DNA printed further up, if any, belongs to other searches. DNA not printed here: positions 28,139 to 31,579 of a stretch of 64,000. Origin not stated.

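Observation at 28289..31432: Methyltransferase / coiled-coil / GT2 / GT4 on one 1047-aa chain: candidate terminator, ruler and polymerase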

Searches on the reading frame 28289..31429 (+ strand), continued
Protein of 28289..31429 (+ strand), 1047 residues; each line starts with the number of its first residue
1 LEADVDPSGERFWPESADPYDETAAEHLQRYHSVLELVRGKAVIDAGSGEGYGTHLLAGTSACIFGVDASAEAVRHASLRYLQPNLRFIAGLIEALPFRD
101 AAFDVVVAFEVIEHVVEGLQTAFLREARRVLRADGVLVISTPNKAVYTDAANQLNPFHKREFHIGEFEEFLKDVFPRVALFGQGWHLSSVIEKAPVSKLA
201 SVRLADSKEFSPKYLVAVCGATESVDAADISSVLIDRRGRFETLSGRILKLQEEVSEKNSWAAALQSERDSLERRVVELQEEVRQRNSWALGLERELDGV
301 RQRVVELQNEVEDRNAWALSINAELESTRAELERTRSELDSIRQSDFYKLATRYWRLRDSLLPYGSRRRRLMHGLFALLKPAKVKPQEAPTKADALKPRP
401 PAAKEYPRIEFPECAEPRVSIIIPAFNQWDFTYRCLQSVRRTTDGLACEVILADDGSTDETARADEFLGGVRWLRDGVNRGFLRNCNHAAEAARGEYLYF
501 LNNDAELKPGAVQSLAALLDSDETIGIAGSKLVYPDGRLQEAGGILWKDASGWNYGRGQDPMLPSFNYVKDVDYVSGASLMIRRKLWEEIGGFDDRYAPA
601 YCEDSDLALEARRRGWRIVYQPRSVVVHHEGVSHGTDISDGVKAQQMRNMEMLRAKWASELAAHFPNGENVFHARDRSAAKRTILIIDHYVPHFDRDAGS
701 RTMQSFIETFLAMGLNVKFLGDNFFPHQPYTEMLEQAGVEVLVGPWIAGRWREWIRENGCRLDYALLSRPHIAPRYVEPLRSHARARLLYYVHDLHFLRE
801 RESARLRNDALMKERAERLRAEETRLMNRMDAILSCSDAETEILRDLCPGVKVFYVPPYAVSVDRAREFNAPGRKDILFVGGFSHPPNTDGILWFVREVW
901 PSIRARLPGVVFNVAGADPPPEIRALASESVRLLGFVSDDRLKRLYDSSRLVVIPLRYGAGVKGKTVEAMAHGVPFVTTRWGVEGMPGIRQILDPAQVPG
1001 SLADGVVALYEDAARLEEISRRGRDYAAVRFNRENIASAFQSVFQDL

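Call 10: find_homologous_proteins(query=window:28289-31429:+, max_evalue=1e-10)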
Query window:28289-31429:+ (1047 aa): 131 proteins with E <= 1e-10 among 8000 candidates; the best 120 are listed.
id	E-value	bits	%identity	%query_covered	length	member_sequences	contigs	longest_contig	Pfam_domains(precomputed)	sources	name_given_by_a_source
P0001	0.0e+0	2386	100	100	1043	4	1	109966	PF13489.13,PF02353.27,PF10111.15,PF13524.13,PF00535.33,PF08241.19,PF13692.13,PF13847.13,PF13632.13,PF13641.13,PF00534.27,PF13649.13,PF08242.19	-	-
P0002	0.0e+0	2053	85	100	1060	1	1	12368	PF13489.13,PF02353.27,PF10111.15,PF13524.13,PF00535.33,PF08241.19,PF13692.13,PF13847.13,PF13641.13,PF00534.27,PF13649.13,PF08242.19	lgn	-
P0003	0.0e+0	1691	57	77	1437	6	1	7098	PF13489.13,PF02353.27,PF10111.15,PF13524.13,PF00535.33,PF08241.19,PF13692.13,PF05401.17,PF13847.13,PF13632.13,PF05175.21,PF13641.13,PF08614.17,PF00534.27,PF13649.13,PF19220.7,PF24161.2,PF01209.25,PF08242.19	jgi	-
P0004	0.0e+0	1533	59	77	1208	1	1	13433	PF13489.13,PF02353.27,PF13506.14,PF13524.13,PF00535.33,PF08241.19,PF13692.13,PF13847.13,PF13632.13,PF05175.21,PF13641.13,PF00534.27,PF13649.13,PF19220.7,PF24161.2,PF01209.25,PF08242.19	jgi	jgi:O-antigen biosynthesis protein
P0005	0.0e+0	1516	62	99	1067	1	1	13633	PF13489.13,PF02353.27,PF13524.13,PF00535.33,PF08241.19,PF13692.13,PF05401.17,PF13847.13,PF05175.21,PF13641.13,PF00534.27,PF13649.13,PF08242.19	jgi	jgi:GT2 family glycosyltransferase/SAM-dependent methyltransferase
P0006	0.0e+0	1500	58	99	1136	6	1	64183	PF13489.13,PF02353.27,PF13524.13,PF00535.33,PF08241.19,PF13692.13,PF13847.13,PF05175.21,PF13641.13,PF00534.27,PF13649.13,PF24161.2,PF01209.25,PF08242.19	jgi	-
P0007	0.0e+0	1474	61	99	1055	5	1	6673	PF13489.13,PF08003.18,PF02353.27,PF00535.33,PF08241.19,PF13692.13,PF13847.13,PF05175.21,PF13641.13,PF00534.27,PF13649.13,PF19220.7,PF01209.25,PF08242.19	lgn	-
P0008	0.0e+0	1472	53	99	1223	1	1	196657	PF13489.13,PF02353.27,PF13506.14,PF01739.25,PF00535.33,PF08241.19,PF13692.13,PF13847.13,PF13632.13,PF05175.21,PF13641.13,PF00534.27,PF13649.13,PF24161.2,PF01209.25,PF08242.19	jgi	jgi:GT2 family glycosyltransferase/ubiquinone/menaquinone biosynthesis C-methylase UbiE/glycosyltran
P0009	0.0e+0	1461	52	99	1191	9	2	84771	PF01519.23,PF13489.13,PF08003.18,PF02353.27,PF13166.13,PF00535.33,PF08241.19,PF13692.13,PF13847.13,PF05175.21,PF13641.13,PF00534.27,PF13649.13,PF19220.7,PF24161.2,PF01209.25,PF08242.19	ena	-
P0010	0.0e+0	1449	58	99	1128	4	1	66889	PF13489.13,PF08003.18,PF02353.27,PF01739.25,PF13166.13,PF00535.33,PF08241.19,PF13692.13,PF13847.13,PF05175.21,PF13641.13,PF00534.27,PF13649.13,PF24161.2,PF01209.25,PF08242.19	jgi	-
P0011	0.0e+0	1438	60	99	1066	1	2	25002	PF13489.13,PF08003.18,PF02353.27,PF00535.33,PF08241.19,PF13692.13,PF05401.17,PF13847.13,PF05175.21,PF13641.13,PF00534.27,PF13649.13,PF01209.25,PF08242.19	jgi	jgi:O-antigen biosynthesis protein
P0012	0.0e+0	1431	59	99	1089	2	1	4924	PF13489.13,PF08003.18,PF02353.27,PF13524.13,PF00535.33,PF08241.19,PF13692.13,PF13847.13,PF05175.21,PF13641.13,PF00534.27,PF13649.13,PF01209.25,PF08242.19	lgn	-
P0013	0.0e+0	1421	57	99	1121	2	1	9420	PF13489.13,PF08003.18,PF02353.27,PF00535.33,PF08241.19,PF13692.13,PF13847.13,PF05175.21,PF13641.13,PF00534.27,PF13649.13,PF01209.25,PF08242.19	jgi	jgi:GT2 family glycosyltransferase/SAM-dependent methyltransferase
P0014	0.0e+0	1414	59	99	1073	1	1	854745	PF13489.13,PF08003.18,PF02353.27,PF13524.13,PF00535.33,PF08241.19,PF13692.13,PF05401.17,PF13847.13,PF05175.21,PF13641.13,PF00534.27,PF13649.13,PF01209.25,PF08242.19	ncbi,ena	-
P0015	0.0e+0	1402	58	99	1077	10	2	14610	PF13489.13,PF02353.27,PF00535.33,PF08241.19,PF13692.13,PF05401.17,PF13847.13,PF05175.21,PF13641.13,PF08614.17,PF00534.27,PF13649.13,PF01209.25,PF08242.19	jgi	jgi:GT2 family glycosyltransferase/2-polyprenyl-3-methyl-5-hydroxy-6-metoxy-1,4-benzoquinol methylas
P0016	0.0e+0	1396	58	99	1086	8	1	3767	PF13489.13,PF02353.27,PF13524.13,PF00535.33,PF08241.19,PF13692.13,PF13847.13,PF13632.13,PF05175.21,PF13641.13,PF00534.27,PF13649.13,PF19220.7,PF24161.2,PF08242.19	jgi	-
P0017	0.0e+0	1388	58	99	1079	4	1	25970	PF13489.13,PF02353.27,PF13524.13,PF00535.33,PF08241.19,PF13692.13,PF13847.13,PF05175.21,PF13641.13,PF00534.27,PF13649.13,PF01209.25,PF08242.19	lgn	-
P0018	0.0e+0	1383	58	99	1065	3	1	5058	PF13489.13,PF02353.27,PF13524.13,PF00535.33,PF08241.19,PF13692.13,PF13847.13,PF13632.13,PF05175.21,PF13641.13,PF00534.27,PF13649.13,PF01209.25,PF08242.19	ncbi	-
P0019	0.0e+0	1378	56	99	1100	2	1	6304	PF13489.13,PF02353.27,PF00535.33,PF08241.19,PF13692.13,PF13847.13,PF05175.21,PF13641.13,PF00534.27,PF13649.13,PF01209.25,PF08242.19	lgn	-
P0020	0.0e+0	1376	57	99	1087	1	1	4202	PF13489.13,PF10111.15,PF13524.13,PF00535.33,PF08241.19,PF13692.13,PF13847.13,PF13632.13,PF05175.21,PF13641.13,PF00534.27,PF13649.13,PF24161.2,PF10174.15,PF08242.19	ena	-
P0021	0.0e+0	1319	55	99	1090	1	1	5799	PF13489.13,PF02353.27,PF10111.15,PF00535.33,PF08241.19,PF13692.13,PF13847.13,PF13641.13,PF00534.27,PF13649.13,PF19220.7,PF01209.25,PF08242.19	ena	-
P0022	0.0e+0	1313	56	95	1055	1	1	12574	PF13489.13,PF02353.27,PF06818.21,PF13524.13,PF00535.33,PF08241.19,PF13692.13,PF13847.13,PF05175.21,PF13641.13,PF00534.27,PF13649.13,PF24161.2,PF08242.19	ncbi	-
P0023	0.0e+0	1276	53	99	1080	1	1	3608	PF13847.13,PF13489.13,PF02353.27,PF13641.13,PF00534.27,PF13649.13,PF00535.33,PF01209.25,PF08241.19,PF08242.19,PF13692.13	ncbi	-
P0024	0.0e+0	1088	56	80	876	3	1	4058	PF13641.13,PF00534.27,PF13524.13,PF00535.33,PF13692.13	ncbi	ncbi:MAG: glycosyltransferase, partial [Acidobacteriota bacterium]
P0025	4.0e-276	937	42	100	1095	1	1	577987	PF13489.13,PF08003.18,PF02353.27,PF10111.15,PF00535.33,PF08241.19,PF13692.13,PF13847.13,PF05175.21,PF13641.13,PF00534.27,PF13649.13,PF05148.22,PF01209.25,PF08242.19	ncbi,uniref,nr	ncbi:glycosyltransferase [Rufibacter latericius]|uniref:Glycosyltransferase n=1 Tax=Rufibacter later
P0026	3.8e-274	931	41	99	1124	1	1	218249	PF13489.13,PF08003.18,PF02353.27,PF00535.33,PF08241.19,PF13692.13,PF13712.13,PF13847.13,PF05175.21,PF13641.13,PF00534.27,PF13649.13,PF01209.25,PF08242.19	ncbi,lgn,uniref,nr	ncbi:glycosyltransferase [Paenibacillus alba]|uniref:Glycosyltransferase n=1 Tax=Paenibacillus alba 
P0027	6.8e-273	927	41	99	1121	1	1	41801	PF13489.13,PF02353.27,PF10111.15,PF13524.13,PF00535.33,PF08241.19,PF13692.13,PF13847.13,PF13632.13,PF13641.13,PF00534.27,PF13649.13,PF08242.19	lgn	-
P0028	9.0e-272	923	41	99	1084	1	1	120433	PF13489.13,PF02353.27,PF10111.15,PF13524.13,PF00535.33,PF08241.19,PF13692.13,PF13712.13,PF13847.13,PF13632.13,PF13641.13,PF00534.27,PF13649.13,PF01209.25,PF08242.19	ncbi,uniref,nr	ncbi:glycosyltransferase [Paenibacillus contaminans]|uniref:Glycosyl transferase family 2 n=1 Tax=Pa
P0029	3.4e-265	901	41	99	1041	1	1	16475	PF13489.13,PF02353.27,PF10111.15,PF03141.23,PF00535.33,PF08241.19,PF13692.13,PF13847.13,PF03848.21,PF05175.21,PF13641.13,PF00534.27,PF13649.13,PF01209.25,PF08242.19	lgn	-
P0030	3.3e-263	895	41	98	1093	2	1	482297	PF13847.13,PF13489.13,PF02353.27,PF13641.13,PF00534.27,PF13649.13,PF13524.13,PF00535.33,PF08241.19,PF08242.19,PF13692.13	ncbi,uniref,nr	ncbi:glycosyltransferase [Paenibacillus piscarius]|uniref:glycosyltransferase n=1 Tax=Paenibacillus 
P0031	1.8e-260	885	41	99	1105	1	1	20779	PF13489.13,PF02353.27,PF10111.15,PF13506.14,PF13524.13,PF00535.33,PF08241.19,PF13692.13,PF13847.13,PF13632.13,PF05175.21,PF13641.13,PF00534.27,PF13649.13,PF08242.19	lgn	-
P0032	4.7e-252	858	40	100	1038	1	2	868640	PF13489.13,PF02353.27,PF10111.15,PF13506.14,PF00535.33,PF08241.19,PF13692.13,PF13847.13,PF13641.13,PF00534.27,PF13649.13,PF08242.19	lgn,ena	-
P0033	1.4e-251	856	40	76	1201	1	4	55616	PF13489.13,PF02353.27,PF10111.15,PF13524.13,PF00535.33,PF08241.19,PF13692.13,PF13847.13,PF13632.13,PF13641.13,PF00534.27,PF13649.13,PF24161.2,PF01209.25,PF08242.19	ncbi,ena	-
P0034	1.1e-249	850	40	99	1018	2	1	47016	PF13489.13,PF02353.27,PF00535.33,PF08241.19,PF13692.13,PF13847.13,PF05175.21,PF13641.13,PF00534.27,PF13649.13,PF01209.25,PF08242.19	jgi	jgi:GT2 family glycosyltransferase/ubiquinone/menaquinone biosynthesis C-methylase UbiE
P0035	5.5e-242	824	45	59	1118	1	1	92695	PF13489.13,PF02353.27,PF10111.15,PF00535.33,PF08241.19,PF13692.13,PF13847.13,PF13632.13,PF13641.13,PF00534.27,PF13649.13,PF01209.25,PF08242.19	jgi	-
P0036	6.2e-242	824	38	98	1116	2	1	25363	PF13489.13,PF02353.27,PF10111.15,PF00535.33,PF08241.19,PF13692.13,PF13712.13,PF13847.13,PF13632.13,PF13641.13,PF00534.27,PF13649.13,PF01209.25,PF08242.19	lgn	-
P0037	1.7e-220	753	37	99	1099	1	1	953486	PF13489.13,PF02353.27,PF13524.13,PF00535.33,PF08241.19,PF13692.13,PF13847.13,PF13641.13,PF00534.27,PF13649.13,PF01209.25,PF08242.19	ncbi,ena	-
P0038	1.8e-214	733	45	71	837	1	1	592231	PF10111.15,PF13641.13,PF00534.27,PF00535.33,PF13692.13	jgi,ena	-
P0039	1.2e-212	727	48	61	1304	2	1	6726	PF13632.13,PF04230.20,PF10111.15,PF13641.13,PF00534.27,PF13524.13,PF00535.33,PF13692.13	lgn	-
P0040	7.2e-206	705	37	99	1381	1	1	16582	PF13489.13,PF02353.27,PF10111.15,PF03141.23,PF00535.33,PF08241.19,PF13692.13,PF05401.17,PF13847.13,PF05175.21,PF13641.13,PF00534.27,PF13649.13,PF20922.4,PF01209.25,PF08242.19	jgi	-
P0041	1.4e-203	697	40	77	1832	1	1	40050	PF10111.15,PF13506.14,PF13579.13,PF13524.13,PF13439.13,PF00535.33,PF13692.13,PF13712.13,PF13632.13,PF13641.13,PF00534.27,PF20706.4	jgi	jgi:GT2 family glycosyltransferase/glycosyltransferase involved in cell wall biosynthesis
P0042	5.2e-202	692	42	60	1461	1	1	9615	PF13489.13,PF10111.15,PF13524.13,PF03141.23,PF00535.33,PF08241.19,PF13692.13,PF13847.13,PF13641.13,PF00534.27,PF13649.13,PF01209.25,PF08242.19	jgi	jgi:GT2 family glycosyltransferase/SAM-dependent methyltransferase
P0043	4.3e-200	686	35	78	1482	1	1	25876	PF13489.13,PF08003.18,PF02353.27,PF10111.15,PF00535.33,PF08241.19,PF13692.13,PF07021.19,PF13847.13,PF05175.21,PF13641.13,PF13649.13,PF20922.4,PF01209.25,PF08242.19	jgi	jgi:O-antigen biosynthesis protein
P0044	4.6e-200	685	35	97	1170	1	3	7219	PF13489.13,PF02353.27,PF10111.15,PF03141.23,PF00535.33,PF08241.19,PF13692.13,PF05401.17,PF13847.13,PF05175.21,PF13641.13,PF00534.27,PF13649.13,PF01209.25,PF08242.19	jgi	jgi:GT2 family glycosyltransferase/SAM-dependent methyltransferase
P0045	2.0e-199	683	43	71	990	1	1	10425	PF13712.13,PF10111.15,PF13506.14,PF13641.13,PF00534.27,PF13524.13,PF00535.33,PF13692.13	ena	-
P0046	6.2e-199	682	40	98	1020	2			PF13489.13,PF13524.13,PF00535.33,PF08241.19,PF13692.13,PF13847.13,PF13632.13,PF13641.13,PF00534.27,PF13649.13,PF01209.25,PF08242.19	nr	nr:methyltransferase domain-containing protein [uncultured Rhodopila sp.]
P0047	1.1e-195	671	44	62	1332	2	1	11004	PF13712.13,PF04230.20,PF10111.15,PF13641.13,PF00534.27,PF00535.33,PF13692.13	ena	-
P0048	7.0e-195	668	36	99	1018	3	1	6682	PF13489.13,PF10111.15,PF13524.13,PF00535.33,PF08241.19,PF13692.13,PF13712.13,PF13847.13,PF13641.13,PF00534.27,PF13649.13,PF01209.25,PF08242.19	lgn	-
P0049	9.6e-195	668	47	61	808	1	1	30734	PF13632.13,PF13641.13,PF00534.27,PF00535.33,PF13692.13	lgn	-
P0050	1.2e-193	664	41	77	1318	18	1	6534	PF13469.13,PF13641.13,PF00534.27,PF13524.13,PF00535.33,PF13692.13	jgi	jgi:GT2 family glycosyltransferase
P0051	9.5e-191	655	48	60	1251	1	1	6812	PF10111.15,PF13641.13,PF00534.27,PF13524.13,PF00535.33,PF13692.13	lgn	-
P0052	3.5e-190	653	44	66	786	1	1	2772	PF13712.13,PF10111.15,PF13641.13,PF00534.27,PF13524.13,PF00535.33,PF13692.13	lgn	-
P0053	3.5e-189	649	43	60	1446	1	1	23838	PF13489.13,PF00535.33,PF08241.19,PF13692.13,PF13847.13,PF13632.13,PF05175.21,PF13641.13,PF00534.27,PF13649.13,PF01209.25,PF08242.19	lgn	-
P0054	4.7e-188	646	37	99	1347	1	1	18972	PF13489.13,PF08003.18,PF02353.27,PF00535.33,PF08241.19,PF13692.13,PF13847.13,PF13641.13,PF13649.13,PF20922.4,PF01209.25,PF08242.19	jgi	jgi:GT2 family glycosyltransferase/ubiquinone/menaquinone biosynthesis C-methylase UbiE/glycosyltran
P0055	8.1e-187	642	45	60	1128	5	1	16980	PF13632.13,PF13641.13,PF00534.27,PF00535.33,PF13692.13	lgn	-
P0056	8.7e-186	638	47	62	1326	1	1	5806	PF13489.13,PF10111.15,PF13641.13,PF00534.27,PF13649.13,PF00535.33,PF08242.19,PF13692.13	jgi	-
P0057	5.4e-185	636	43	67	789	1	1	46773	PF13632.13,PF10111.15,PF13641.13,PF00534.27,PF13524.13,PF00535.33,PF13692.13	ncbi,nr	ncbi:MAG: glycosyltransferase [Lachnospiraceae bacterium]|nr:glycosyltransferase [Lachnospiraceae ba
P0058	9.5e-185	635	47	56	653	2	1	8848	PF13712.13,PF10111.15,PF13641.13,PF00534.27,PF00535.33,PF13692.13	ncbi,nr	ncbi:MAG TPA: glycosyltransferase, partial [Ferruginibacter sp.]|nr:glycosyltransferase [Ferruginiba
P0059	2.7e-184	633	40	77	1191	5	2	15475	PF13469.13,PF13641.13,PF00534.27,PF13524.13,PF00535.33,PF13692.13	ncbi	-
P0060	1.4e-182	628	37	99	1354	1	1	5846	PF13489.13,PF02353.27,PF10111.15,PF00535.33,PF08241.19,PF13692.13,PF13847.13,PF13641.13,PF13649.13,PF20922.4,PF01209.25,PF08242.19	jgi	jgi:GT2 family glycosyltransferase/ubiquinone/menaquinone biosynthesis C-methylase UbiE/glycosyltran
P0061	7.0e-182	625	32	62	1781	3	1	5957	PF13489.13,PF08003.18,PF13524.13,PF03141.23,PF00535.33,PF08241.19,PF13692.13,PF07021.19,PF13847.13,PF13632.13,PF13641.13,PF00534.27,PF13649.13,PF01209.25,PF08242.19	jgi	-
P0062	7.4e-180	619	39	76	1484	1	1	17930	PF13489.13,PF10111.15,PF13641.13,PF00534.27,PF13649.13,PF00535.33,PF08241.19,PF08242.19,PF13692.13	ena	-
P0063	6.2e-176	606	36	98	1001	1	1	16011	PF13489.13,PF13524.13,PF00535.33,PF08241.19,PF13692.13,PF05401.17,PF13847.13,PF05175.21,PF13641.13,PF13649.13,PF01209.25,PF08242.19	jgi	jgi:O-antigen biosynthesis protein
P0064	1.3e-170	588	36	99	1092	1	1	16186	PF07021.19,PF13847.13,PF13489.13,PF02353.27,PF05175.21,PF13641.13,PF13649.13,PF00535.33,PF08241.19,PF08242.19,PF13692.13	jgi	jgi:O-antigen biosynthesis protein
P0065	1.7e-170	588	37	95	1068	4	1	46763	PF13847.13,PF13489.13,PF05175.21,PF10111.15,PF13641.13,PF13649.13,PF00535.33,PF08241.19,PF08242.19,PF13692.13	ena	-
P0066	4.4e-170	586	37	98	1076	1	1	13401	PF13847.13,PF13489.13,PF06325.20,PF05175.21,PF13641.13,PF13649.13,PF00535.33,PF08241.19,PF08242.19,PF13692.13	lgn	-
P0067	2.4e-168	580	38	94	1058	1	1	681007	PF13847.13,PF13489.13,PF05175.21,PF10111.15,PF13641.13,PF13649.13,PF00535.33,PF08241.19,PF08242.19,PF13692.13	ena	-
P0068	6.8e-168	579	36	96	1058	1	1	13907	PF13489.13,PF02353.27,PF10111.15,PF13524.13,PF00535.33,PF08241.19,PF13692.13,PF13847.13,PF05175.21,PF13641.13,PF00534.27,PF13649.13,PF08242.19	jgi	jgi:GT2 family glycosyltransferase/SAM-dependent methyltransferase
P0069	3.5e-167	577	39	75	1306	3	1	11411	PF10111.15,PF13641.13,PF00534.27,PF00535.33,PF13692.13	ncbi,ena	-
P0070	1.7e-165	571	40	61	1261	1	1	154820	PF13489.13,PF02353.27,PF13524.13,PF00535.33,PF08241.19,PF13692.13,PF13847.13,PF05175.21,PF13641.13,PF00534.27,PF13649.13,PF01209.25,PF08242.19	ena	-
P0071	7.0e-158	546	42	59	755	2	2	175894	PF10111.15,PF13641.13,PF00535.33,PF13692.13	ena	-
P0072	1.2e-156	542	36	98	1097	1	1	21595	PF13847.13,PF13489.13,PF13641.13,PF13649.13,PF00535.33,PF08241.19,PF08242.19,PF13692.13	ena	-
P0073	2.9e-153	530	34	99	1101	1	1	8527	PF13489.13,PF02353.27,PF13524.13,PF00535.33,PF08241.19,PF13692.13,PF13847.13,PF13632.13,PF05175.21,PF13641.13,PF00534.27,PF13649.13,PF08242.19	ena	-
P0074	5.0e-152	526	36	97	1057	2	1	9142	PF13489.13,PF10111.15,PF00535.33,PF08241.19,PF13692.13,PF07021.19,PF13847.13,PF06325.20,PF05175.21,PF13641.13,PF13649.13,PF01209.25,PF08242.19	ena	-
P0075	6.6e-135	470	32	60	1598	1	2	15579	PF13632.13,PF10111.15,PF13641.13,PF00534.27,PF13524.13,PF00535.33,PF13692.13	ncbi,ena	-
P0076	2.7e-134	468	42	55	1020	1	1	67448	PF13641.13,PF13524.13,PF00535.33,PF13692.13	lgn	-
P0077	7.9e-134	466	41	59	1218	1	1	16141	PF13632.13,PF13641.13,PF13524.13,PF00535.33,PF13692.13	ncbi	-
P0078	2.1e-133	465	33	92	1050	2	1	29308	PF13847.13,PF13489.13,PF06325.20,PF13641.13,PF00534.27,PF13649.13,PF13524.13,PF00535.33,PF08241.19,PF08242.19,PF13692.13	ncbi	-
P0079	6.6e-130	453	41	51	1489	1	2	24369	PF13632.13,PF10111.15,PF13506.14,PF13641.13,PF04432.19,PF12837.13,PF00037.33,PF12838.13,PF13237.12,PF13187.12,PF00535.33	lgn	-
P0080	1.9e-128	448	39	60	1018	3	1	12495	PF13641.13,PF00535.33,PF13946.12,PF13692.13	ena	-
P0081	6.0e-128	447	32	54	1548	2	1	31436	PF13641.13,PF00534.27,PF13524.13,PF00535.33,PF08241.19,PF13692.13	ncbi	-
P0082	4.3e-127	444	39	61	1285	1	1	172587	PF13641.13,PF13578.13,PF00535.33,PF13692.13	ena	-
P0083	5.5e-127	444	49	23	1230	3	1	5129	PF13632.13,PF13641.13,PF00534.27,PF00535.33,PF13692.13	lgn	-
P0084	3.3e-125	438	43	29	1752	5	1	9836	PF13632.13,PF10111.15,PF13641.13,PF00534.27,PF13524.13,PF19220.7,PF00535.33,PF13692.13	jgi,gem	-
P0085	1.5e-123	432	32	55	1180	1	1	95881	PF13632.13,PF13641.13,PF00534.27,PF13524.13,PF00535.33,PF13692.13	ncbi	ncbi:MAG: glycosyltransferase [Gammaproteobacteria bacterium]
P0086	5.0e-123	430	47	26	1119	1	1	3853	PF13632.13,PF10111.15,PF13641.13,PF00535.33,PF13692.13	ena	-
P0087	9.6e-123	429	32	54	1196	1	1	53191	PF13632.13,PF13641.13,PF00534.27,PF13439.13,PF00535.33,PF13692.13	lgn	-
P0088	2.2e-122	428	32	62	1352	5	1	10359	PF13632.13,PF10111.15,PF13641.13,PF00534.27,PF13524.13,PF00535.33,PF13692.13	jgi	jgi:GT2 family glycosyltransferase/glycosyltransferase involved in cell wall biosynthesis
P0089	2.9e-122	428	31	61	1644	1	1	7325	PF13632.13,PF04230.20,PF13641.13,PF00535.33,PF13692.13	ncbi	-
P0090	6.3e-122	427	47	26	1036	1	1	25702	PF13632.13,PF13641.13,PF13578.13,PF00535.33,PF13692.13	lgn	-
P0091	1.3e-119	419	48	23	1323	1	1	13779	PF10111.15,PF13641.13,PF13578.13,PF00535.33,PF13692.13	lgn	-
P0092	8.3e-119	416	32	56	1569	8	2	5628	PF13632.13,PF13641.13,PF00534.27,PF13524.13,PF00535.33,PF13692.13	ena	-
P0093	3.9e-117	411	32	60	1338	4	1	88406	PF13431.13,PF10111.15,PF13506.14,PF13414.13,PF13524.13,PF13428.13,PF00535.33,PF13692.13,PF14559.13,PF13632.13,PF13641.13,PF00534.27,PF13371.13,PF00515.35,PF13432.13,PF13181.13,PF07719.24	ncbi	-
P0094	1.1e-115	406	43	30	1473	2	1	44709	PF13632.13,PF13641.13,PF00535.33,PF13692.13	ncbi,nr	ncbi:MAG: glycosyltransferase, partial [Afipia sp.]|nr:glycosyltransferase [Afipia sp.]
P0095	2.5e-111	392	35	56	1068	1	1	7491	PF13641.13,PF00535.33,PF13692.13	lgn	-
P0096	9.1e-100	353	31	60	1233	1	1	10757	PF13847.13,PF13489.13,PF13649.13,PF01209.25,PF08241.19,PF08242.19,PF13692.13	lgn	-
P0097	4.6e-91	325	35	60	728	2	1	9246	PF13712.13,PF13641.13,PF13524.13,PF00535.33,PF13692.13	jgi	jgi:GT2 family glycosyltransferase/glycosyltransferase involved in cell wall biosynthesis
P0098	2.4e-88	316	35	58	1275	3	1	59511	PF07021.19,PF13847.13,PF13489.13,PF10111.15,PF13641.13,PF13649.13,PF13524.13,PF00535.33,PF08241.19,PF08242.19,PF13692.13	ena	-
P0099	6.9e-88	314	38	24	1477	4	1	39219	PF13431.13,PF23914.2,PF10111.15,PF13414.13,PF13428.13,PF00535.33,PF02709.21,PF13712.13,PF14559.13,PF13632.13,PF13641.13,PF00515.35,PF12895.14,PF13424.13,PF13432.13,PF13181.13,PF07719.24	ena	-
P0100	9.8e-86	307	33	60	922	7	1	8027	PF13641.13,PF00535.33,PF13692.13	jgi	-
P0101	2.1e-83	299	33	58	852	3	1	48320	PF13632.13,PF10111.15,PF13641.13,PF00534.27,PF00535.33,PF13692.13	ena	-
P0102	6.9e-83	298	43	30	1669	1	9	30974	PF10111.15,PF13641.13,PF05050.20,PF13578.13,PF00535.33,PF13692.13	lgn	-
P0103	4.2e-82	295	33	60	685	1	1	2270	PF13632.13,PF10111.15,PF13641.13,PF13524.13,PF00535.33,PF13692.13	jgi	-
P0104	1.9e-79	286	42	29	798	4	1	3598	PF13632.13,PF13641.13,PF00535.33,PF13692.13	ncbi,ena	-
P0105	2.6e-79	286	33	58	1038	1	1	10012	PF13632.13,PF13641.13,PF13524.13,PF00535.33,PF13692.13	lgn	-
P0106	4.3e-72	262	33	58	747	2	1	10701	PF13632.13,PF10111.15,PF13506.14,PF13641.13,PF00534.27,PF00535.33,PF13692.13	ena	-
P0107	2.7e-67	246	49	20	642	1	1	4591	PF13632.13,PF13641.13,PF00535.33,PF13692.13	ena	-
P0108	1.4e-66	244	30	65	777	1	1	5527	PF13632.13,PF10111.15,PF13641.13,PF00535.33,PF13692.13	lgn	-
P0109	1.1e-62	231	47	22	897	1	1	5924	PF07021.19,PF13847.13,PF13489.13,PF10111.15,PF13641.13,PF13649.13,PF00535.33,PF08241.19,PF08242.19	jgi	jgi:GT2 family glycosyltransferase/2-polyprenyl-3-methyl-5-hydroxy-6-metoxy-1,4-benzoquinol methylas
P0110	1.4e-59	220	40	23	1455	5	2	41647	PF13489.13,PF10111.15,PF13506.14,PF13524.13,PF00535.33,PF08241.19,PF13692.13,PF02709.21,PF13847.13,PF14559.13,PF13632.13,PF13641.13,PF13649.13,PF08242.19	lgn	-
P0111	2.3e-59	220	35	25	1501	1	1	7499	PF14559.13,PF13632.13,PF13431.13,PF23914.2,PF10111.15,PF13641.13,PF13432.13,PF13428.13,PF00535.33,PF07719.24,PF02709.21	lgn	-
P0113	1.3e-46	177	42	27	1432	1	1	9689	PF23914.2,PF10111.15,PF13506.14,PF13524.13,PF13428.13,PF13439.13,PF00535.33,PF13692.13,PF14559.13,PF13632.13,PF13641.13,PF00534.27,PF13432.13,PF07719.24,PF20706.4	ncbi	-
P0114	2.7e-34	137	33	32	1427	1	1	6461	PF13489.13,PF10111.15,PF13506.14,PF14307.13,PF00535.33,PF08241.19,PF13692.13,PF13847.13,PF05175.21,PF13641.13,PF00534.27,PF13649.13,PF01209.25,PF08242.19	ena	-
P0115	2.2e-33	134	31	22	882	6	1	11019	PF13847.13,PF13489.13,PF13632.13,PF10111.15,PF13506.14,PF13641.13,PF13649.13,PF00535.33,PF08241.19,PF08242.19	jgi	-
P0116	1.6e-31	127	33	25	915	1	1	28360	PF13489.13,PF10111.15,PF13506.14,PF13641.13,PF13649.13,PF00535.33,PF08241.19,PF08242.19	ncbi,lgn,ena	-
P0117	2.9e-31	127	27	50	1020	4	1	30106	PF13489.13,PF02353.27,PF13506.14,PF13439.13,PF00535.33,PF08241.19,PF13692.13,PF13847.13,PF13641.13,PF00534.27,PF13649.13,PF08242.19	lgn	-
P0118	8.3e-31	125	34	24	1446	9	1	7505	PF13632.13,PF10111.15,PF13506.14,PF13641.13,PF00535.33,PF12804.14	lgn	-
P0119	2.4e-24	104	30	19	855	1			PF13847.13,PF13489.13,PF10111.15,PF13506.14,PF13641.13,PF13649.13,PF00535.33,PF08241.19,PF08242.19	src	-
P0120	3.6e-24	103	31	21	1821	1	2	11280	PF13632.13,PF10111.15,PF13641.13,PF13524.13,PF07429.18,PF00535.33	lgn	-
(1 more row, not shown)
